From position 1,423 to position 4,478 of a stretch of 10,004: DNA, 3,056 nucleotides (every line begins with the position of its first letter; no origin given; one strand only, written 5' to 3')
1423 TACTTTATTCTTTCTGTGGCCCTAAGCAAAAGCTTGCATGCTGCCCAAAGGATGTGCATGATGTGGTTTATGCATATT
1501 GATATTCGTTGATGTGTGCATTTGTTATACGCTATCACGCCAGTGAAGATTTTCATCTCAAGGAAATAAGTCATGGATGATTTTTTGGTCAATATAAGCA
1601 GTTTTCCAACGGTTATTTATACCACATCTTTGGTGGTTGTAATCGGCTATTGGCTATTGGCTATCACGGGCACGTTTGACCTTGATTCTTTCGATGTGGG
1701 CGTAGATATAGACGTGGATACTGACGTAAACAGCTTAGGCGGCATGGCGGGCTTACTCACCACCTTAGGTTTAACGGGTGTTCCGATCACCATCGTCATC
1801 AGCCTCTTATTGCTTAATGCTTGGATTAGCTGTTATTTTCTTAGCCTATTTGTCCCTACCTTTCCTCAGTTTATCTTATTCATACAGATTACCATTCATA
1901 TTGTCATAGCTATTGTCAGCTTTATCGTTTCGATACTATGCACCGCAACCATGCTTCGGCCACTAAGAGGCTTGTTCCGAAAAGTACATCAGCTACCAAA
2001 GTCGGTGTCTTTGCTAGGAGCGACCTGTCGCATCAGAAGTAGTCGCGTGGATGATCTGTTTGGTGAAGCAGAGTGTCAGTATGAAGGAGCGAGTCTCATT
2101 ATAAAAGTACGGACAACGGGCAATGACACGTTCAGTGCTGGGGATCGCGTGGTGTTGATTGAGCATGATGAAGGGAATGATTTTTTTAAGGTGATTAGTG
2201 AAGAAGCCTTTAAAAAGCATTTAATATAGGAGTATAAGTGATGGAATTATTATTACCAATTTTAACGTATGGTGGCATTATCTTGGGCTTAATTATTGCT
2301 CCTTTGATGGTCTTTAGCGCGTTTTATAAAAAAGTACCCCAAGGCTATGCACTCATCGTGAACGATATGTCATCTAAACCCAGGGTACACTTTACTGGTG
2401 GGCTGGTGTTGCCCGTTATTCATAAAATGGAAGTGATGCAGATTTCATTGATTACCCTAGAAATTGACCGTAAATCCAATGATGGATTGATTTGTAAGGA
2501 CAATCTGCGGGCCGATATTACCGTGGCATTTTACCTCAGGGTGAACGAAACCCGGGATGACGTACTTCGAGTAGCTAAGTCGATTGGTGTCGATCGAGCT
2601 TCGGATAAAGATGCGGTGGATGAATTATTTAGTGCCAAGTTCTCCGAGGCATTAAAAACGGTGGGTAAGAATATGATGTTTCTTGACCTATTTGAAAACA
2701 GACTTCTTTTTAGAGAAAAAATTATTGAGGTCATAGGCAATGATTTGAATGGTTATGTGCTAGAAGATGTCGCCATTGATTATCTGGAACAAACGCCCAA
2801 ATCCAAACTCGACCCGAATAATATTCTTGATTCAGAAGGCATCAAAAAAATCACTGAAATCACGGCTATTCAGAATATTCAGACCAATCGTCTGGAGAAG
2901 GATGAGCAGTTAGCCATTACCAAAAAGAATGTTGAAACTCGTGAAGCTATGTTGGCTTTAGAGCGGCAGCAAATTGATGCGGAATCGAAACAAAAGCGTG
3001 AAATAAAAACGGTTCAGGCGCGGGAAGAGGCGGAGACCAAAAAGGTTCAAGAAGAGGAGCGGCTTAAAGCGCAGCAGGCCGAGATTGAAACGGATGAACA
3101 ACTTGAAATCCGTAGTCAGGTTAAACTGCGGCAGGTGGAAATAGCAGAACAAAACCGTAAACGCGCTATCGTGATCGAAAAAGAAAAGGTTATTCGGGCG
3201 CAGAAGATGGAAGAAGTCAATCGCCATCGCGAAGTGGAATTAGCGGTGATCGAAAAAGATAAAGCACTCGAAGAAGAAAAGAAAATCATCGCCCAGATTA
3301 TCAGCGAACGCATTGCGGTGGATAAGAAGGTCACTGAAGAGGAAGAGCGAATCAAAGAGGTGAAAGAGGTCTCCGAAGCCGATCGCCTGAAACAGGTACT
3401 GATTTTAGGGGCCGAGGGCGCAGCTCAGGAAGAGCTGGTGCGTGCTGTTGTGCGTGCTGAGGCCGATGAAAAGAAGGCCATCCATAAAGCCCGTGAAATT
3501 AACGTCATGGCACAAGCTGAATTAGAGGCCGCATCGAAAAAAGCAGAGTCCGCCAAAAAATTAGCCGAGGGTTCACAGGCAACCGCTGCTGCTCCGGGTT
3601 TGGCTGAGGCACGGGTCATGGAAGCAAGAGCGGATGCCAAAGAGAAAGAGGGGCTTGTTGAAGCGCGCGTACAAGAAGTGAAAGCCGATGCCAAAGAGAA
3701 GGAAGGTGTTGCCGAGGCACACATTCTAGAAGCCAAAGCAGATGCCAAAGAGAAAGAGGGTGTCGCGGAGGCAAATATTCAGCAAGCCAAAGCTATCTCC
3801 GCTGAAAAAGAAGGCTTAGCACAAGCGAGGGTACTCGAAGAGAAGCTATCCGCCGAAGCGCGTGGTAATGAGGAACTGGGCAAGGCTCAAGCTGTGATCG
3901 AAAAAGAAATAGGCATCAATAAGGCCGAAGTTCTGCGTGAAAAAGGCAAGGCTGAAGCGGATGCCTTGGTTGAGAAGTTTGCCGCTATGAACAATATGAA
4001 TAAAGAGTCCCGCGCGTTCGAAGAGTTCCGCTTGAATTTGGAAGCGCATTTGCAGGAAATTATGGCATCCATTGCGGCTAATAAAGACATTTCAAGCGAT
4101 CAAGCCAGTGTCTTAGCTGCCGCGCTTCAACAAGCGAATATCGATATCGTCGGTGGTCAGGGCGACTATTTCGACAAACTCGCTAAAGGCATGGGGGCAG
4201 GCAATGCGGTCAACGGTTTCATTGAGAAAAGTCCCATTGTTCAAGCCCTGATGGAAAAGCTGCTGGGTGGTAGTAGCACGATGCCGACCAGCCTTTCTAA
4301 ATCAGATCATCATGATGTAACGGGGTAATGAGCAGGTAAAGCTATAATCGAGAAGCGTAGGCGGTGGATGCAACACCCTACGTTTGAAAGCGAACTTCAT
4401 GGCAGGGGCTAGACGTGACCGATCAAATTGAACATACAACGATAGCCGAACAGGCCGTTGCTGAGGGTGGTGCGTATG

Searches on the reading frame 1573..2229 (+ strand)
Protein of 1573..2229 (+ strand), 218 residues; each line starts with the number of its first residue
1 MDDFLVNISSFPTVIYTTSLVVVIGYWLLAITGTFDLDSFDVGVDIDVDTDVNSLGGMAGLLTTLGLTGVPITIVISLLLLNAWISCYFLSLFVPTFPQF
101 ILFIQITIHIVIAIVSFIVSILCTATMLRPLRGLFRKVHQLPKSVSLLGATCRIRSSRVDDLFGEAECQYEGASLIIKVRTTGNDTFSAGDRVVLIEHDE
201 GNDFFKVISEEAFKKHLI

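Call 7: search_protein_families(library=pfam, proteins=[window:1573-2229:+], max_evalue=0.1)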
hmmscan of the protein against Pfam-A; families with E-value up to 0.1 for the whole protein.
window:1573-2229:+ (218 aa): 0 families

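Call 8: search_protein_families(library=ncbifam, proteins=[window:1573-2229:+], max_evalue=0.1)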
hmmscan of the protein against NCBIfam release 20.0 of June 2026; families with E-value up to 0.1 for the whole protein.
window:1573-2229:+ (218 aa): 0 families

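Call 9: search_protein_families(library=padloc, proteins=[window:1573-2229:+], max_evalue=0.1)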
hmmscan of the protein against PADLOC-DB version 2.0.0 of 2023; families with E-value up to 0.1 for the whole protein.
window:1573-2229:+ (218 aa): 0 families

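Call 24: search_protein_families(library=pfam, proteins=[window:1573-2229:+], max_evalue=10)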
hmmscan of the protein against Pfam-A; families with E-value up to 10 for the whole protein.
window:1573-2229:+ (218 aa): 1 family
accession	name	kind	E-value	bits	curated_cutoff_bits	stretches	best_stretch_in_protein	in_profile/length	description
PF05461.16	ApoL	-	2.5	7.9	25.9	1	53-83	93-123/298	Apolipoprotein L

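Call 68: search_solved_structures(query=window:1573-2229:+, max_evalue=10)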
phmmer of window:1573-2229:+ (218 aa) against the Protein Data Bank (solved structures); distinct sequences matched with E-value up to 10: 1.
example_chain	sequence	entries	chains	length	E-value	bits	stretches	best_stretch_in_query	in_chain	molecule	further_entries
4u39_J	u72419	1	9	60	1.6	11.6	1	132-157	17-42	Cell division factor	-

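Call 75: search_solved_structures(query=A4, max_evalue=1)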
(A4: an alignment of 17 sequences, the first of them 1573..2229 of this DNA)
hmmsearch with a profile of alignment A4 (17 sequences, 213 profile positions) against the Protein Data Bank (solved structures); distinct sequences matched with E-value up to 1: 0.

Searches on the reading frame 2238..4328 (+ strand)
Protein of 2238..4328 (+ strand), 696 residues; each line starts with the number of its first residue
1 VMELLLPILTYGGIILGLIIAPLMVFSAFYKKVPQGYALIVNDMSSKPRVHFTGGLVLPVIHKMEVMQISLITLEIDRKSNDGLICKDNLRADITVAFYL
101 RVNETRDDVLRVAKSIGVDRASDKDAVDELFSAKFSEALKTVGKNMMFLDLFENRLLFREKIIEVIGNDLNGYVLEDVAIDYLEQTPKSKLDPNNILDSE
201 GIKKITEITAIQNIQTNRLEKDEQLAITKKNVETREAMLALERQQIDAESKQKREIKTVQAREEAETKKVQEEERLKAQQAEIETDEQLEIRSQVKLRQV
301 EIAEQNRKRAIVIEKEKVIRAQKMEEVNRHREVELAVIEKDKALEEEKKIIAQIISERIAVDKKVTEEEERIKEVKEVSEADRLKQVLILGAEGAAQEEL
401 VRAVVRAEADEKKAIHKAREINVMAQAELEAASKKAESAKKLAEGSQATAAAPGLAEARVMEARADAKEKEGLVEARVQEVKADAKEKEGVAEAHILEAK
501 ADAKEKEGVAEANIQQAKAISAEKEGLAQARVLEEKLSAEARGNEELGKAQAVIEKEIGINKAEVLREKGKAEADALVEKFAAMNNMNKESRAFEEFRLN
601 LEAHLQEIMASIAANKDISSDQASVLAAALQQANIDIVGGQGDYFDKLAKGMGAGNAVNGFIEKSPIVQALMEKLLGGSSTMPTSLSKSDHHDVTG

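Call 7: search_protein_families(library=pfam, proteins=[window:2238-4328:+], max_evalue=0.1)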
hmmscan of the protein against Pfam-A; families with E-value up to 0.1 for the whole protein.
window:2238-4328:+ (696 aa): 0 families

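Call 8: search_protein_families(library=ncbifam, proteins=[window:2238-4328:+], max_evalue=0.1)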
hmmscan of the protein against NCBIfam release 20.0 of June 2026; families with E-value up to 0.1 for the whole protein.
window:2238-4328:+ (696 aa): 0 families

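Call 9: search_protein_families(library=padloc, proteins=[window:2238-4328:+], max_evalue=0.1)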
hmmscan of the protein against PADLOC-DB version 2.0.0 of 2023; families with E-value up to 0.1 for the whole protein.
window:2238-4328:+ (696 aa): 0 families

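Call 24: search_protein_families(library=pfam, proteins=[window:2238-4328:+], max_evalue=10)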
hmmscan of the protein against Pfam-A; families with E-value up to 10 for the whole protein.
window:2238-4328:+ (696 aa): 1 family
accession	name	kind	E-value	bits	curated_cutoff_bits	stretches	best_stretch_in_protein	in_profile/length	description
PF03739.19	LptF_LptG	-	6.2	6.2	27.9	0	243-342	156-242/353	Lipopolysaccharide export system permease LptF/LptG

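Call 67: search_solved_structures(query=window:2238-4328:+, max_evalue=1)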
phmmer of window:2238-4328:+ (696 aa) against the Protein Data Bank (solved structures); distinct sequences matched with E-value up to 1: 1.
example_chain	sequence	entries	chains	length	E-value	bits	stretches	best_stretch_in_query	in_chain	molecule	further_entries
8z5g_A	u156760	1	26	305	0.2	13.5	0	368-444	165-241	Protein QmcA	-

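Call 74: search_solved_structures(query=A3, max_evalue=1)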
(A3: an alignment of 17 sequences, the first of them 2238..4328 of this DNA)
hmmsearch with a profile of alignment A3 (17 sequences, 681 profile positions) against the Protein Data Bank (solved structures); distinct sequences matched with E-value up to 1: 1.
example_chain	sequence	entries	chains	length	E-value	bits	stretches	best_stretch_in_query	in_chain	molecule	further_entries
2n50_A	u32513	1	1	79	0.023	16.3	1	548-603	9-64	Acyl carrier protein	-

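Call 76: search_protein_families(library=pfam, alignment_id=A3, max_evalue=0.1)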
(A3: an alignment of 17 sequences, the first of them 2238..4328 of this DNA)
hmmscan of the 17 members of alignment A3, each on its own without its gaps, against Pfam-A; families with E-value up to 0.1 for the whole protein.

A. member 1, window:2238-4328:+ (696 aa): 0 families

B. families by the number of members that match (of 17 scanned): 1 family
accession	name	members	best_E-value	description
PF15975.10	Flot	2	0.004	Flotillin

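Call 77: find_homologous_proteins(query=window:2238-4328:+, max_evalue=0.00001)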
Query window:2238-4328:+ (696 aa): 7982 proteins with E <= 0.00001 among 8000 candidates; the best 120 are listed.
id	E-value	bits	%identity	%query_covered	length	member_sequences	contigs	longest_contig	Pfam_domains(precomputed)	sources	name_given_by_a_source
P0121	0.0e+0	1404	100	100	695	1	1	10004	-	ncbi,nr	ncbi:MAG: hypothetical protein Q9M31_00475 [Mariprofundus sp.]|nr:hypothetical protein [Mariprofundu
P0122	0.0e+0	1281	91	100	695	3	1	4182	-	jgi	-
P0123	0.0e+0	1224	86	100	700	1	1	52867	-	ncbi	ncbi:MAG: hypothetical protein R8K21_03760 [Mariprofundales bacterium]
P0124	0.0e+0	1174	83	100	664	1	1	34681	-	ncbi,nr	ncbi:MAG: hypothetical protein Q9M22_01950 [Mariprofundaceae bacterium]|nr:hypothetical protein [Mar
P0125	0.0e+0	1168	84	99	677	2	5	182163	-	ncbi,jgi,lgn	jgi:uncharacterized membrane protein YqiK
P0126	0.0e+0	1156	82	99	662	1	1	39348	-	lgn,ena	-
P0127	0.0e+0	1131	80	99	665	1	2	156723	-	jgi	-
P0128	0.0e+0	1121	80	99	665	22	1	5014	-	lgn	-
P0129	0.0e+0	1108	76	99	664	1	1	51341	-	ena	-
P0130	0.0e+0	1104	78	100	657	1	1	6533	-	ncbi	-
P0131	0.0e+0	1096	78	99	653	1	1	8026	-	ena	-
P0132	0.0e+0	1094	77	99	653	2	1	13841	-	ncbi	-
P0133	0.0e+0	1094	78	99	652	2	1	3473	-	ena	-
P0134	0.0e+0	1090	78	98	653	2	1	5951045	-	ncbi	-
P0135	0.0e+0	1090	76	98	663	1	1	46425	-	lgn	-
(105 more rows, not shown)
